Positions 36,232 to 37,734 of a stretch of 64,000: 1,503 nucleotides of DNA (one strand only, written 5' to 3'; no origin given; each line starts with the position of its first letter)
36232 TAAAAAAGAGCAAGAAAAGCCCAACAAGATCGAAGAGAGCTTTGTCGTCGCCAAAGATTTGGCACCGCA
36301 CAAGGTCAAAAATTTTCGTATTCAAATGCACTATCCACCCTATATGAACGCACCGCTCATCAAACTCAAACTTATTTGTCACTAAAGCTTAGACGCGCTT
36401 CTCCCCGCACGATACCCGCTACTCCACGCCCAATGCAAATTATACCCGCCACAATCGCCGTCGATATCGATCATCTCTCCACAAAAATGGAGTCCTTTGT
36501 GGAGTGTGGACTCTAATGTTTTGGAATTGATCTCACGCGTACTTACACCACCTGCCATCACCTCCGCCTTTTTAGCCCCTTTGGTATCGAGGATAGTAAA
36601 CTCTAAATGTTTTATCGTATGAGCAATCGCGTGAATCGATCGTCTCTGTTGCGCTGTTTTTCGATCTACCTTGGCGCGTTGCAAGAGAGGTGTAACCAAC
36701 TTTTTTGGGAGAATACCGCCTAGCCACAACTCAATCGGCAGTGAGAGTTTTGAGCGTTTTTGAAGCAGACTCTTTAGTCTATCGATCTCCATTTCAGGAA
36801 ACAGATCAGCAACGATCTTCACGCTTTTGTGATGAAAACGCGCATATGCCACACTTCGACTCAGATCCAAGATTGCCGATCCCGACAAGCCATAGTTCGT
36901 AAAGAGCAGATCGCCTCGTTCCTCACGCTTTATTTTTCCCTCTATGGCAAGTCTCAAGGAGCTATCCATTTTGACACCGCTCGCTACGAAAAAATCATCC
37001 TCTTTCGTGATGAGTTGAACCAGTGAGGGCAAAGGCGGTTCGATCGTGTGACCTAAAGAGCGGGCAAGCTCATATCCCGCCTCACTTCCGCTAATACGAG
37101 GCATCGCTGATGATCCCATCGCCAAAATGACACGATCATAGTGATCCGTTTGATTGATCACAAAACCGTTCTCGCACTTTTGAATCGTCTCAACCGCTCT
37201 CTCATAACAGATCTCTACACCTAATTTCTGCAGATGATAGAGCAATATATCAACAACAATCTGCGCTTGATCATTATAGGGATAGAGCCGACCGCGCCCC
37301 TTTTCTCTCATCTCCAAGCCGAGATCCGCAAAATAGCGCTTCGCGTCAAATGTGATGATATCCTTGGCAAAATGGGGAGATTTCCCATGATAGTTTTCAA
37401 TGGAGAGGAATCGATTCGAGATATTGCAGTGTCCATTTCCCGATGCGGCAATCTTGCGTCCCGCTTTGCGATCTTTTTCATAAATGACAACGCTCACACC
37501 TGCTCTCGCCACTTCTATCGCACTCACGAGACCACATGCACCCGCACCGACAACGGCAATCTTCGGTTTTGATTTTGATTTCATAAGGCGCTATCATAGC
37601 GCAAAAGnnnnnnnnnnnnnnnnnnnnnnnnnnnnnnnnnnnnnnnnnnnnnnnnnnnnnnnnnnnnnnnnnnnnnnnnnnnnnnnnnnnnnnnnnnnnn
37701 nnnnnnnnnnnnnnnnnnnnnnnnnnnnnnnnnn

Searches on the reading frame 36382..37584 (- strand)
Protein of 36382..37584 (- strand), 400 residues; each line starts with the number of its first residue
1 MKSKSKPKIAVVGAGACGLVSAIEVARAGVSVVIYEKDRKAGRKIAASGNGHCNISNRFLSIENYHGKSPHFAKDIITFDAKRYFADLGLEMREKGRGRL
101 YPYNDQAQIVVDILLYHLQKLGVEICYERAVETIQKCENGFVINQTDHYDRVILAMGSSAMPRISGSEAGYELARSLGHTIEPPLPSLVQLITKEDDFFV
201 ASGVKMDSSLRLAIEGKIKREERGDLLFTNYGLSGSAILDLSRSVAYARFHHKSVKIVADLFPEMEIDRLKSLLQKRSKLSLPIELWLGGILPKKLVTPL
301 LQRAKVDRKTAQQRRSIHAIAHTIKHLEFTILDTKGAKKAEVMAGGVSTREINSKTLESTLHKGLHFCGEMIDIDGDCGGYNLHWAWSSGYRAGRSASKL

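Call 3: search_protein_families(library=pfam, proteins=[window:36382-37584:-], max_evalue=1)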
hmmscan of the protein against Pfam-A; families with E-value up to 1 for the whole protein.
window:36382-37584:- (400 aa): 21 families
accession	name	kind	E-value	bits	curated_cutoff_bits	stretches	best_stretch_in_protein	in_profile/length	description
PF03486.20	HI0933_like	-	3.2e-63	213.9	50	1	8-395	2-243/244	HI0933-like protein Rossmann domain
PF22780.1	HI0933_like_1st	-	3.9e-26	92.3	27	1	186-342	2-165/165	HI0933-like protein barrel and H2TH domain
PF01266.30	DAO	-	3.5e-09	37.1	27.9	2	8-50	1-41/353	FAD dependent oxidoreductase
PF07992.20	Pyr_redox_2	-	2e-08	34.5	26.1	1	8-177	2-130/291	Pyridine nucleotide-disulphide oxidoreductase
PF00890.30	FAD_binding_2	-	1.7e-06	28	20.4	1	9-51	2-44/414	FAD binding domain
PF13738.12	Pyr_redox_3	-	4.6e-06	26.5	30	1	11-41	2-32/305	Pyridine nucleotide-disulphide oxidoreductase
PF13450.12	NAD_binding_8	-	5.3e-06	27.1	21.9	1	11-42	1-32/68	NAD(P)-binding Rossmann-like domain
PF01494.25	FAD_binding_3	-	9e-05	22.3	22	1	8-43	3-38/349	FAD binding domain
PF01134.28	GIDA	-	0.00018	21.2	22.1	1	8-42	1-29/391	Glucose inhibited division protein A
PF12831.13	FAD_oxidored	-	0.00039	20.3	27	1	9-42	2-35/416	FAD dependent oxidoreductase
PF01946.23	Thi4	-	0.00049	19.8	26.2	1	8-42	19-54/235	Thi4 family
PF02737.24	3HCDH_N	-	0.0019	18.6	22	1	8-46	1-39/180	3-hydroxyacyl-CoA dehydrogenase, NAD binding domain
PF03721.20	UDPG_MGDP_dh_N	-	0.0026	17.8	27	1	8-56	2-47/187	UDP-glucose/GDP-mannose dehydrogenase family, NAD binding domain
PF00070.33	Pyr_redox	-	0.0028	18.6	22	0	8-38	1-31/82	Pyridine nucleotide-disulphide oxidoreductase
PF01593.30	Amino_oxidase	-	0.0046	16.7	19.8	0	17-42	2-27/443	Flavin containing amine oxidoreductase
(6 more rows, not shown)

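Call 4: search_protein_families(library=ncbifam, proteins=[window:36382-37584:-], max_evalue=1)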
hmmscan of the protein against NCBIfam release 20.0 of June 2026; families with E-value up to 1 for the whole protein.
window:36382-37584:- (400 aa): 139 families (the best 25 are shown)
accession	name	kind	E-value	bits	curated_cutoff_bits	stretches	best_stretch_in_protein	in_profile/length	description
TIGR00275.1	TIGR00275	subfamily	1.1e-111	373.5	183.8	1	9-395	1-401/401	aminoacetone oxidase family FAD-binding enzyme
TIGR03862.1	flavo_PP4765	subfamily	2.9e-30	105.4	242.65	1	29-398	1-372/376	TIGR03862 family flavoprotein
TIGR03197.1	MnmC_Cterm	equivalog_domain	2.8e-08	33.3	174.2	1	8-51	1-42/400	FAD-dependent 5-carboxymethylaminomethyl-2-thiouridine(34) oxidoreductase MnmC1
NF005560.0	PRK07233.1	equivalog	6e-08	31.9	252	1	8-43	2-37/435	hypothetical protein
TIGR03467.1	HpnE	equivalog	8.7e-08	31.9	283.05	2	9-45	1-37/430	hydroxysqualene dehydroxylase HpnE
NF002481.1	PRK01747.1-2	equivalog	4e-07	29.2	600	1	3-51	235-281/611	bifunctional tRNA (5-methylaminomethyl-2-thiouridine)(34)-methyltransferase MnmC2/FAD-dependent 5-carboxymethylaminomethyl-2-thiouridine(34)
TIGR01316.1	gltA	equivalog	1.9e-06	27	471.75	1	4-43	131-170/449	NADPH-dependent glutamate synthase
NF005882.1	PRK07843.1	equivalog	2.8e-06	26.1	788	1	9-61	4-56/547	3-oxosteroid 1-dehydrogenase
TIGR01292.1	TRX_reduct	equivalog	6e-06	25.3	343.45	1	8-43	2-37/300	thioredoxin-disulfide reductase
NF006002.0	PRK08132.1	subfamily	8.3e-06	24.4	416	1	3-86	22-100/552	FAD-dependent oxidoreductase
TIGR03315.1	Se_ygfK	equivalog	1.4e-05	22.8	835.3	1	3-43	534-574/1012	putative selenate reductase subunit YgfK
NF004789.0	PRK06134.1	subfamily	1.8e-05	23.5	747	1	8-49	14-55/581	FAD-dependent oxidoreductase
NF005547.0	PRK07208.1-3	equivalog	2.2e-05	23.4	380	1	5-49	3-47/465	hypothetical protein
TIGR03997.1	mycofact_OYE_2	equivalog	2.3e-05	23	793.15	1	4-47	377-420/645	mycofactocin system FadH/OYE family oxidoreductase 2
NF045637.1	carotdesatCrtDProt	equivalog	2.4e-05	23.1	580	1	9-46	1-38/485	1-hydroxycarotenoid 3,4-desaturase CrtD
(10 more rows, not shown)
